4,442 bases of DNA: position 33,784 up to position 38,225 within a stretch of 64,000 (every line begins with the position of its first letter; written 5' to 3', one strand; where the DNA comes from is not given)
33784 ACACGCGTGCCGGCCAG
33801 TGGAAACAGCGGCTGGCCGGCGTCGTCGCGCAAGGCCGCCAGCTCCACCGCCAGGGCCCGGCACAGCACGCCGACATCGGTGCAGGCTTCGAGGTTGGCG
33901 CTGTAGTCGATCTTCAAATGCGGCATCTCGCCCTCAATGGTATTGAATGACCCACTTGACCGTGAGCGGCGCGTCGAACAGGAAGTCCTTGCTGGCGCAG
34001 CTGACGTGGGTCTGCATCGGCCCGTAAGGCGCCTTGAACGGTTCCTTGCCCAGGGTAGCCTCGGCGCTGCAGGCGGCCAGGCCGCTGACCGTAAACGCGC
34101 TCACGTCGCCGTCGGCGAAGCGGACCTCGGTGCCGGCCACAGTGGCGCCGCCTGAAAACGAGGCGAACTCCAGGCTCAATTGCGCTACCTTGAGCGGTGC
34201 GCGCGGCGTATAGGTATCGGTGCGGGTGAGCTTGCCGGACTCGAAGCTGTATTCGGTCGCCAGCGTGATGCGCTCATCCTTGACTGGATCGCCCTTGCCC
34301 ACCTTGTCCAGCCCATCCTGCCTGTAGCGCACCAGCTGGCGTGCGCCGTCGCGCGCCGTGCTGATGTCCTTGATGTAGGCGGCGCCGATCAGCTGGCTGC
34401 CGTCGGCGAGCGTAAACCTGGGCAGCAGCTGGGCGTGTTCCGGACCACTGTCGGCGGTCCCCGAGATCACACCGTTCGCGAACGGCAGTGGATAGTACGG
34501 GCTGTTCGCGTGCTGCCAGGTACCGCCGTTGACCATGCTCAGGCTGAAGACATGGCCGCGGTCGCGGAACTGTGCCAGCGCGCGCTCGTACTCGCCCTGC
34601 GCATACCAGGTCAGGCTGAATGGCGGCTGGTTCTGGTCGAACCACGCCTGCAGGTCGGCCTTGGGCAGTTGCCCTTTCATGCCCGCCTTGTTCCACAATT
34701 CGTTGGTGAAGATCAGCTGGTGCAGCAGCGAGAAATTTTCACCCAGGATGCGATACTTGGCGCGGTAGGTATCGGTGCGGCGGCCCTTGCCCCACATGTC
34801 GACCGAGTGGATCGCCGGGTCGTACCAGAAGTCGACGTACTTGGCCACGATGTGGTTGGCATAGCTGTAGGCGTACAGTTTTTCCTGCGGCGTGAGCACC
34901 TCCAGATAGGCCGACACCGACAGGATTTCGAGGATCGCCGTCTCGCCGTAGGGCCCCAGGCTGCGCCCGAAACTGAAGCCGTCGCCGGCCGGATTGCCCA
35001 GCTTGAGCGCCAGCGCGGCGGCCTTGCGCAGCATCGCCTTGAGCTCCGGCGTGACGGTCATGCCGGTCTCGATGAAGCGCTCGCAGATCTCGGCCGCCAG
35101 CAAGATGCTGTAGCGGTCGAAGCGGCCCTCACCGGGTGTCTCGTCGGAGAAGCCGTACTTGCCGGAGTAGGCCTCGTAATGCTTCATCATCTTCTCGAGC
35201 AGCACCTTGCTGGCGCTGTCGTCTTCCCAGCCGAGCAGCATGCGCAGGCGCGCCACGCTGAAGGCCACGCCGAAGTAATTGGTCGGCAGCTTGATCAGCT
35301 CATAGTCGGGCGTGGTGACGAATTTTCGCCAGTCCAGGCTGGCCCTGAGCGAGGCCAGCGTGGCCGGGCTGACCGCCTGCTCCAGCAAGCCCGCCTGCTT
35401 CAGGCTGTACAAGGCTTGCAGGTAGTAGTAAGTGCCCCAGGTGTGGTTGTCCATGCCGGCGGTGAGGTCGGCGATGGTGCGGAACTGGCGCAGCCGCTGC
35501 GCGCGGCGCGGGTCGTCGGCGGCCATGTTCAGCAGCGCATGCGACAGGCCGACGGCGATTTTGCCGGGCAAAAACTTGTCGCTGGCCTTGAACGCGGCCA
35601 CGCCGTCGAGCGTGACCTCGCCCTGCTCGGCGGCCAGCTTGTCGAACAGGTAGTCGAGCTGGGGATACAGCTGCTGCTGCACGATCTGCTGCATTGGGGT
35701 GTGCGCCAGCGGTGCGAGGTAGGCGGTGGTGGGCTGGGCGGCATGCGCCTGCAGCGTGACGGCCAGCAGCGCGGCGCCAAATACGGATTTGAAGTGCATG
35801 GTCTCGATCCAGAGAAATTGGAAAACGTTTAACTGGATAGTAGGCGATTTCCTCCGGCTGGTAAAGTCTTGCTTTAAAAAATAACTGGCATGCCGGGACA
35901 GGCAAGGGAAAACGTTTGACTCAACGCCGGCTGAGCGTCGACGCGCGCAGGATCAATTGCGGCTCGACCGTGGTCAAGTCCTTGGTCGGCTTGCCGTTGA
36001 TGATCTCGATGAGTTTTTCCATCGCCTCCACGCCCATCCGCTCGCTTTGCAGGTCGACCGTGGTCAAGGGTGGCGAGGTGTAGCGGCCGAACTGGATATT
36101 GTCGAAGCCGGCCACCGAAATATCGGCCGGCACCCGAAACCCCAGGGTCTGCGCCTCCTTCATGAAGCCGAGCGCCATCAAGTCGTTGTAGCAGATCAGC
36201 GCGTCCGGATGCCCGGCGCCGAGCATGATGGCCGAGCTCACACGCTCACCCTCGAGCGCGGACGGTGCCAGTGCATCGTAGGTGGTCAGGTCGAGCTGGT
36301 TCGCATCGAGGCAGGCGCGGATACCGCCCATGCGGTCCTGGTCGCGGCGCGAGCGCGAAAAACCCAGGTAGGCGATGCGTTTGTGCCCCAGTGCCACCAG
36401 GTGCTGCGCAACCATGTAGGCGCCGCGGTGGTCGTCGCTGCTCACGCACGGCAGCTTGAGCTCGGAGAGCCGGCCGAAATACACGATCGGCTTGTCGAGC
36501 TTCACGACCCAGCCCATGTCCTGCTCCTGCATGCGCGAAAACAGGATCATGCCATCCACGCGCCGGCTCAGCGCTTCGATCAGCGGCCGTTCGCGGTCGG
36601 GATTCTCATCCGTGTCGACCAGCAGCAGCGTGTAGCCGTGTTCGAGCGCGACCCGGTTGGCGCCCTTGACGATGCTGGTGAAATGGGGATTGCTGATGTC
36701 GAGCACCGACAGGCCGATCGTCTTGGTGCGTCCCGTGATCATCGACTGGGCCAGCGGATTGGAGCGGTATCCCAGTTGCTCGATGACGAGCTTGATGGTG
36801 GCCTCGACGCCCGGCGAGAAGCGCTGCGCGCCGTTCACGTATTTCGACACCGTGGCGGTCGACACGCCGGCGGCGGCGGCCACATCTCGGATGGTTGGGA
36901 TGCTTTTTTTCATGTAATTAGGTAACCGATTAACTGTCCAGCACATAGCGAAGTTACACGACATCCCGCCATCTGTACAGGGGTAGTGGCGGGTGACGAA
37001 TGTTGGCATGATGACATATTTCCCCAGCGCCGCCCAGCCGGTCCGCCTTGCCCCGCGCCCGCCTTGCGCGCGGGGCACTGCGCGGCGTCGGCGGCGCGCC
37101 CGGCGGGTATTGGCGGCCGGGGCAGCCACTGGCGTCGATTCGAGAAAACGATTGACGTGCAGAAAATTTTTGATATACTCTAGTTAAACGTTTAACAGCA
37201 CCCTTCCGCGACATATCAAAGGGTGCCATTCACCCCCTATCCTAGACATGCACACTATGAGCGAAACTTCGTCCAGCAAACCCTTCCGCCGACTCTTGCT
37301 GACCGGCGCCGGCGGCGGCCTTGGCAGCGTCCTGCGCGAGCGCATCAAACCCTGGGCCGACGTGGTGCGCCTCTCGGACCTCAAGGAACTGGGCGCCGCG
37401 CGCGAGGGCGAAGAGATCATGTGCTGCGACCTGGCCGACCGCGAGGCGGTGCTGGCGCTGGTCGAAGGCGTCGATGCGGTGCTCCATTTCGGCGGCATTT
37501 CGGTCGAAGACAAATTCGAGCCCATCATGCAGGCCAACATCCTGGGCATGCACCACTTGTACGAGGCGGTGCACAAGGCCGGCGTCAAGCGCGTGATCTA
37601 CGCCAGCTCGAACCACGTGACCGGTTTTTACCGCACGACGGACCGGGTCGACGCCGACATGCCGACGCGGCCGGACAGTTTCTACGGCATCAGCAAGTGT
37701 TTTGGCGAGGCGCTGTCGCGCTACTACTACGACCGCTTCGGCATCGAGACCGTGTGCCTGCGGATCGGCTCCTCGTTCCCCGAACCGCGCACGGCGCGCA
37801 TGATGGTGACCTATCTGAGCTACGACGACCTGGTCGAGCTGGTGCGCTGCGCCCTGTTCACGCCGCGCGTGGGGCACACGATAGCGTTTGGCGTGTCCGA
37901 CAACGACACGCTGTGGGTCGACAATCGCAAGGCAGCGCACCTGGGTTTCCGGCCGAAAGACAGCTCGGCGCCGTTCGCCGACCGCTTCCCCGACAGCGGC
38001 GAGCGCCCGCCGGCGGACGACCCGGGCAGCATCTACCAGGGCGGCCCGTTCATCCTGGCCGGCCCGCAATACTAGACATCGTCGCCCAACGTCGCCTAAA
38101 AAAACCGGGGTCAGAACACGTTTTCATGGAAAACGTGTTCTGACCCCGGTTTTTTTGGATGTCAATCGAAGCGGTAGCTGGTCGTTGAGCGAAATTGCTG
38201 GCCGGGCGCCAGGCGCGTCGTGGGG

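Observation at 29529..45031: Polyuronate locus pairs a lyase front end with an oxidative back end but has no dehydratase or cycloisomerase: a possible direct unsaturated-uronate to KdgD route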

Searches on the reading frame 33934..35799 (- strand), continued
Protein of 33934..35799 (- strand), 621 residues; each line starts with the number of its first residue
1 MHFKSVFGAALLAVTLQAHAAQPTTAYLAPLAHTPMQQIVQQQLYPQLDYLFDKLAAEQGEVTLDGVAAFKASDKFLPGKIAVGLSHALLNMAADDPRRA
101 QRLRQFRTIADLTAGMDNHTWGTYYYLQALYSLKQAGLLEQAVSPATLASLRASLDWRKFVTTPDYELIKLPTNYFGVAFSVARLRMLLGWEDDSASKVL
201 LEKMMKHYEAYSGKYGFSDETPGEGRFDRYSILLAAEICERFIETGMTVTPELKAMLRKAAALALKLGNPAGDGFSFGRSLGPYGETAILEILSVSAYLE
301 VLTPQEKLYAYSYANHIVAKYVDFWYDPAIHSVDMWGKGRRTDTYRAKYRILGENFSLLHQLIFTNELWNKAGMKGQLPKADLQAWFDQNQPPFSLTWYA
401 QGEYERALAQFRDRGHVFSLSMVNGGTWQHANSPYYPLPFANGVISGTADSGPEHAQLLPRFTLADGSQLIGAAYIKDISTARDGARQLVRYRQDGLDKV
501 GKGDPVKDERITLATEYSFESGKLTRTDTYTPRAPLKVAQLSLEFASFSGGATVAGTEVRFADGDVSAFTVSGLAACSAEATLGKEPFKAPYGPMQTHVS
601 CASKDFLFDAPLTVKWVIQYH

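Call 84: search_protein_families(library=pfam, proteins=[L129:9004-9351:-, L129:9494-9892:-, L129:6336-7184:-, L129:3284-4540:-, L129:139-2463:+, L129:17843-19186:+, L129:20028-21230:-, L129:4656-5390:+, L129:5607-6263:+], max_evalue=0.00001)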
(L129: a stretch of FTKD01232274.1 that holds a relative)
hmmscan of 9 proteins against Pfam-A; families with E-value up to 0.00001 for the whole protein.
L129:9004-9351:- (115 aa): 0 families

L129:9494-9892:- (132 aa): 0 families

L129:6336-7184:- (282 aa): 2 families
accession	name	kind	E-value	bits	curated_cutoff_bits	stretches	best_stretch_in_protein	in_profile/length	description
PF01614.24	IclR_C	-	1.2e-51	175.1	24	1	83-255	2-174/174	Bacterial transcriptional regulator IclR C-terminal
PF09339.16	HTH_IclR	-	3.2e-13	49.6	22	1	16-65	1-51/52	IclR helix-turn-helix domain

L129:3284-4540:- (418 aa): 0 families

L129:139-2463:+ (774 aa): 1 family
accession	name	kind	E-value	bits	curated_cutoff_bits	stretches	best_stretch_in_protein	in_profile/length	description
PF02653.21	BPD_transp_2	-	2.1e-36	125.9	26.8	1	485-728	8-252/269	Branched-chain amino acid transport system / permease component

L129:17843-19186:+ (447 aa): 2 families
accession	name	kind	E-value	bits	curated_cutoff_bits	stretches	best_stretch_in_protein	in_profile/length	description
PF13378.12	MR_MLE_C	-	5.1e-57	193.5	29.4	1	199-410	2-218/219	Enolase C-terminal domain-like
PF02746.21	MR_MLE_N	-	1.8e-06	28.6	22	1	59-160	29-117/117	Mandelate racemase / muconate lactonizing enzyme, N-terminal domain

L129:20028-21230:- (400 aa): 0 families

L129:4656-5390:+ (244 aa): 0 families

L129:5607-6263:+ (218 aa): 0 families

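Call 85: search_protein_families(library=ncbifam, proteins=[L129:17843-19186:+, L114:2109-3407:-], max_evalue=1e-20)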
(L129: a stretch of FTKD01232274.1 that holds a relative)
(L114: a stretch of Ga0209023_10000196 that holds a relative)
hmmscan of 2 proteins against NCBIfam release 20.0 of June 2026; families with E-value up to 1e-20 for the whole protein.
L129:17843-19186:+ (447 aa): 3 families
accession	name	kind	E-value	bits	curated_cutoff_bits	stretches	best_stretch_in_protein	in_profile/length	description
TIGR03247.1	glucar-dehydr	equivalog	2.2e-76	257.4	828.7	1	29-441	5-431/441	glucarate dehydratase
TIGR02534.1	mucon_cyclo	subfamily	2.4e-24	86.1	334.95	0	196-415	142-365/368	muconate/chloromuconate family cycloisomerase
NF047820.1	TalGalacDh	equivalog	5.9e-21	74.8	500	0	60-413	40-362/371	L-talarate/galactarate dehydratase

L114:2109-3407:- (433 aa): 1 family
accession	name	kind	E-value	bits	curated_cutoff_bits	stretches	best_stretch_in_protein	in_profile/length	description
TIGR03247.1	glucar-dehydr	equivalog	3.6e-248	823.5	828.7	1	1-433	9-441/441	glucarate dehydratase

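Call 87: find_encoding_contigs(protein=P0302, flank=10000, max_places=2)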
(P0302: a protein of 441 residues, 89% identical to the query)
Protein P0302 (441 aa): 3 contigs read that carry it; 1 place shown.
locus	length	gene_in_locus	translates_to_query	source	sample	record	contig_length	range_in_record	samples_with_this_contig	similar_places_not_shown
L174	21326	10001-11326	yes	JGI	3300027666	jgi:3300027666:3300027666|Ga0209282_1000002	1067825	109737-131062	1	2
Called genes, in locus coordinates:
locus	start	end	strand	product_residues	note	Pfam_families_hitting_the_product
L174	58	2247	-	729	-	PF07470:Glyco_hydro_88, PF16153:DUF4861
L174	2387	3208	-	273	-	PF01073:3Beta_HSD, PF01370:Epimerase, PF04321:RmlD_sub_bind (weak), PF13460:NAD_binding_10 (weak), PF16363:GDP_Man_Dehyd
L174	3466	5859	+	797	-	PF07715:Plug, PF00593:TonB_dep_Rec_b-barrel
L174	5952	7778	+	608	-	PF02837:Glyco_hydro_2_N, PF22666:Glyco_hydro_2_N2, PF00703:Glyco_hydro_2, PF02836:Glyco_hydro_2_C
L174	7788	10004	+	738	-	PF00933:Glyco_hydro_3, PF01915:Glyco_hydro_3_C, PF14310:Fn3-like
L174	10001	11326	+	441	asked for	PF13378:MR_MLE_C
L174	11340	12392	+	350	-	PF00356:LacI, PF00532:Peripla_BP_1, PF13407:Peripla_BP_4, PF13377:Peripla_BP_3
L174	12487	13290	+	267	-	-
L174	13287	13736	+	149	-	PF00583:Acetyltransf_1, PF13673:Acetyltransf_10, PF13508:Acetyltransf_7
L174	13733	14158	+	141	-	PF00583:Acetyltransf_1, PF13508:Acetyltransf_7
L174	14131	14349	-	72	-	-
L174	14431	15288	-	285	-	PF01370:Epimerase (weak), PF05368:NmrA, PF13460:NAD_binding_10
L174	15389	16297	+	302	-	PF00126:HTH_1, PF03466:LysR_substrate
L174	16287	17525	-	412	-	PF04286:DUF445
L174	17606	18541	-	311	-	PF00077:RVP (faint), PF13650:Asp_protease_2 (weak), PF13975:gag-asp_proteas, PF13650:Asp_protease_2 (weak), PF13975:gag-asp_proteas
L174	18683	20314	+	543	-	PF04616:Glyco_hydro_43, PF17851:GH43_C2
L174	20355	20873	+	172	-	-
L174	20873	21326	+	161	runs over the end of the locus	PF06271:RDD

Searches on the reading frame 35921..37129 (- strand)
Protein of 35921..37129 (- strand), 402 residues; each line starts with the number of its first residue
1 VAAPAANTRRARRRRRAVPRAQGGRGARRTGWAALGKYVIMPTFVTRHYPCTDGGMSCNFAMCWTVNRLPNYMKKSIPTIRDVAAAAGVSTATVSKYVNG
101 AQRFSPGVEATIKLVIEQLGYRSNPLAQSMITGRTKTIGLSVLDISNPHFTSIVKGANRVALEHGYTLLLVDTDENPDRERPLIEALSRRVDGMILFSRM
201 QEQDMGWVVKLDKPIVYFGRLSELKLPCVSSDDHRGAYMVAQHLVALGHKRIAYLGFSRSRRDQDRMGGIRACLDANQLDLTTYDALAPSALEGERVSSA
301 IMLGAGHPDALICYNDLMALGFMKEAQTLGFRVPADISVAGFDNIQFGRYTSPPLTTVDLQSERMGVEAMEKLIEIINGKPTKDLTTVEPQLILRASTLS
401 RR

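Call 4: search_protein_families(library=pfam, proteins=[window:35921-37129:-])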
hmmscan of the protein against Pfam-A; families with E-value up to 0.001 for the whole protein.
window:35921-37129:- (402 aa): 5 families
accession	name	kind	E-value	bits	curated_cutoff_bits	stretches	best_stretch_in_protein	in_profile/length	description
PF13377.12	Peripla_BP_3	-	6.4e-36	124.4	26.5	1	241-398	1-167/167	Periplasmic binding protein-like domain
PF00532.27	Peripla_BP_1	-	3.7e-29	102.5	22.2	1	136-382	2-262/281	Periplasmic binding proteins and sugar binding domain of LacI family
PF00356.27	LacI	-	2.6e-11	43.5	27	1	79-124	1-46/46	Bacterial regulatory proteins, lacI family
PF13407.12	Peripla_BP_4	-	1.9e-09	37.9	35.1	1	138-346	1-220/258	Periplasmic binding protein domain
PF01381.28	HTH_3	-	0.00044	20.7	23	0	79-106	11-38/55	Helix-turn-helix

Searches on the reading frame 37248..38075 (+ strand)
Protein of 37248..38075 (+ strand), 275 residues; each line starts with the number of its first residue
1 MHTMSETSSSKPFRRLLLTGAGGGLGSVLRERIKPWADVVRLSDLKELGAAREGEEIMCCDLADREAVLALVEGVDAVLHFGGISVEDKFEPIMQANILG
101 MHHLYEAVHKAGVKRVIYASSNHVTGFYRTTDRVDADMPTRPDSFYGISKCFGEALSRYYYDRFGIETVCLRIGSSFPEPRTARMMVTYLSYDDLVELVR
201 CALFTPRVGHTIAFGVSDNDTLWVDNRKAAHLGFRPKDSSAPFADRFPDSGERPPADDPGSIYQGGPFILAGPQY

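Call 4: search_protein_families(library=pfam, proteins=[window:37248-38075:+])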
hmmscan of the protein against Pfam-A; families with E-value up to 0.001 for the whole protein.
window:37248-38075:+ (275 aa): 8 families
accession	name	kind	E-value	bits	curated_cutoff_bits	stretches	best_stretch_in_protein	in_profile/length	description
PF01370.27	Epimerase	-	1.9e-21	77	20.9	1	17-176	2-172/240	NAD dependent epimerase/dehydratase family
PF16363.11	GDP_Man_Dehyd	-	1.5e-13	51.4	27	1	54-173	53-180/332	GDP-mannose 4,6 dehydratase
PF01073.25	3Beta_HSD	-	4.8e-11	42.7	22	1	37-134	29-129/280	3-beta hydroxysteroid dehydrogenase/isomerase family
PF04321.23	RmlD_sub_bind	-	2.3e-07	30.6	27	1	15-163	2-142/287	RmlD substrate binding domain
PF13460.12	NAD_binding_10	-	6e-07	30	27.2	1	21-125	2-102/184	NAD(P)H-binding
PF07993.18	NAD_binding_4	-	1.9e-05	24.4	20.1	1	66-190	80-221/258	Male sterility protein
PF02719.21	Polysacc_synt_2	-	0.00035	20.3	20.2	0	17-122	2-129/293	Polysaccharide biosynthesis protein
PF05368.20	NmrA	-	0.00042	20.4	27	1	51-121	46-107/298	NmrA-like family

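Call 6: search_protein_families(library=ncbifam, proteins=[window:37248-38075:+], max_evalue=0.00001)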
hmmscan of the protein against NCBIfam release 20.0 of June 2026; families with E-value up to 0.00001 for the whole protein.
window:37248-38075:+ (275 aa): 12 families
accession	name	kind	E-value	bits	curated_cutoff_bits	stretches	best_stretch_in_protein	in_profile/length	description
NF041293.1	G6PDh_Azf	equivalog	9.1e-38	130.1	400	1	16-243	5-252/252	NAD-dependent glucose-6-phosphate dehydrogenase Azf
NF042422.1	oxyalk_red_OleD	equivalog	3.3e-12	46.4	580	1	15-133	2-120/329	2-alkyl-3-oxoalkanoate reductase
TIGR03466.1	HpnA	hypoth_equivalog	3.5e-11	42.6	367.65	1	16-148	3-140/327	hopanoid-associated sugar epimerase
TIGR01179.1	galE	equivalog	1.9e-09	36.8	262.3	1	16-172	2-172/332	UDP-glucose 4-epimerase GalE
NF042423.1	oxyalk_red_Shew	equivalog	2.2e-09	36.8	580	1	13-156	8-155/331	2-alkyl-3-oxoalkanoate reductase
NF043036.1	ErythonDh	equivalog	3.6e-09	36.3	325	1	41-173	37-176/321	D-erythronate dehydrogenase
TIGR04180.1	EDH_00030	hypoth_equivalog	4.7e-09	35.7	475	1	51-182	47-181/297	NAD-dependent 4,6-dehydratase LegB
TIGR02197.1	heptose_epim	equivalog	2.1e-08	33.7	274.6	1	17-152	2-144/316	ADP-glyceromanno-heptose 6-epimerase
TIGR01181.1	dTDP_gluc_dehyt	equivalog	3.8e-08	32.8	365.1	1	53-171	50-176/321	dTDP-glucose 4,6-dehydratase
NF052578.1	StrlDmthSdmBMthl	equivalog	4.2e-07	30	600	1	17-128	4-120/328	sterol demethylase protein SdmB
TIGR01214.1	rmlD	equivalog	6.2e-06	25.5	224.05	1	15-166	1-144/285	dTDP-4-dehydrorhamnose reductase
NF007956.0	PRK10675.1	subfamily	7.9e-06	25.2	394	0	73-154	72-157/338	UDP-glucose 4-epimerase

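Call 24: search_solved_structures(query=window:37248-38075:+, max_evalue=1e-10, show_alignments=2)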
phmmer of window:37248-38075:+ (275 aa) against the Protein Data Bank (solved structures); distinct sequences matched with E-value up to 1e-10: 13.
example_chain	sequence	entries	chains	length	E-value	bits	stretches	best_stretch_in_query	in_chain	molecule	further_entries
6mfh_A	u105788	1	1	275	6.6e-87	294.7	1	14-272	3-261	Mutated Uronate Dehydrogenase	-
3ay3_A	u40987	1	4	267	6.2e-83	281.6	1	14-272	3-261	NAD-dependent epimerase/dehydratase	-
3rft_A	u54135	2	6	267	1.3e-77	264.2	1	13-269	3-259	Uronate dehydrogenase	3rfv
3rfx_A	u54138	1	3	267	2.4e-76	260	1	13-269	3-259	Uronate dehydrogenase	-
4id9_A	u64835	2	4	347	3e-15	59.6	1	14-174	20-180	SHORT-CHAIN DEHYDROGENASE/REDUCTASE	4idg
6jyg_A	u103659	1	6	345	6.3e-13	52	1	9-172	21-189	L-threonine 3-dehydrogenase, putative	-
6wjb_A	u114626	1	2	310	8.7e-13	51.5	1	14-178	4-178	NAD-dependent epimerase/dehydratase family protein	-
3a1n_A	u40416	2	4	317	1.6e-12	50.7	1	16-174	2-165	NDP-sugar epimerase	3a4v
3a9w_A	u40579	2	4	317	5.8e-12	48.8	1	16-174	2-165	NDP-sugar epimerase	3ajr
6wj9_A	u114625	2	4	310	8.1e-12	48.4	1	14-178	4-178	NAD-dependent epimerase/dehydratase family protein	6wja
8rdg_A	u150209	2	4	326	4.9e-11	45.8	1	15-175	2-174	SDR family NAD(P)-dependent oxidoreductase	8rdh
7cgv_A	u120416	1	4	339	6.6e-11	45.4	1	14-172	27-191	Artificial L-threonine 3-dehydrogenase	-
3ehe_A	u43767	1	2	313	7e-11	45.3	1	16-175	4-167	UDP-glucose 4-epimerase (GalE-1)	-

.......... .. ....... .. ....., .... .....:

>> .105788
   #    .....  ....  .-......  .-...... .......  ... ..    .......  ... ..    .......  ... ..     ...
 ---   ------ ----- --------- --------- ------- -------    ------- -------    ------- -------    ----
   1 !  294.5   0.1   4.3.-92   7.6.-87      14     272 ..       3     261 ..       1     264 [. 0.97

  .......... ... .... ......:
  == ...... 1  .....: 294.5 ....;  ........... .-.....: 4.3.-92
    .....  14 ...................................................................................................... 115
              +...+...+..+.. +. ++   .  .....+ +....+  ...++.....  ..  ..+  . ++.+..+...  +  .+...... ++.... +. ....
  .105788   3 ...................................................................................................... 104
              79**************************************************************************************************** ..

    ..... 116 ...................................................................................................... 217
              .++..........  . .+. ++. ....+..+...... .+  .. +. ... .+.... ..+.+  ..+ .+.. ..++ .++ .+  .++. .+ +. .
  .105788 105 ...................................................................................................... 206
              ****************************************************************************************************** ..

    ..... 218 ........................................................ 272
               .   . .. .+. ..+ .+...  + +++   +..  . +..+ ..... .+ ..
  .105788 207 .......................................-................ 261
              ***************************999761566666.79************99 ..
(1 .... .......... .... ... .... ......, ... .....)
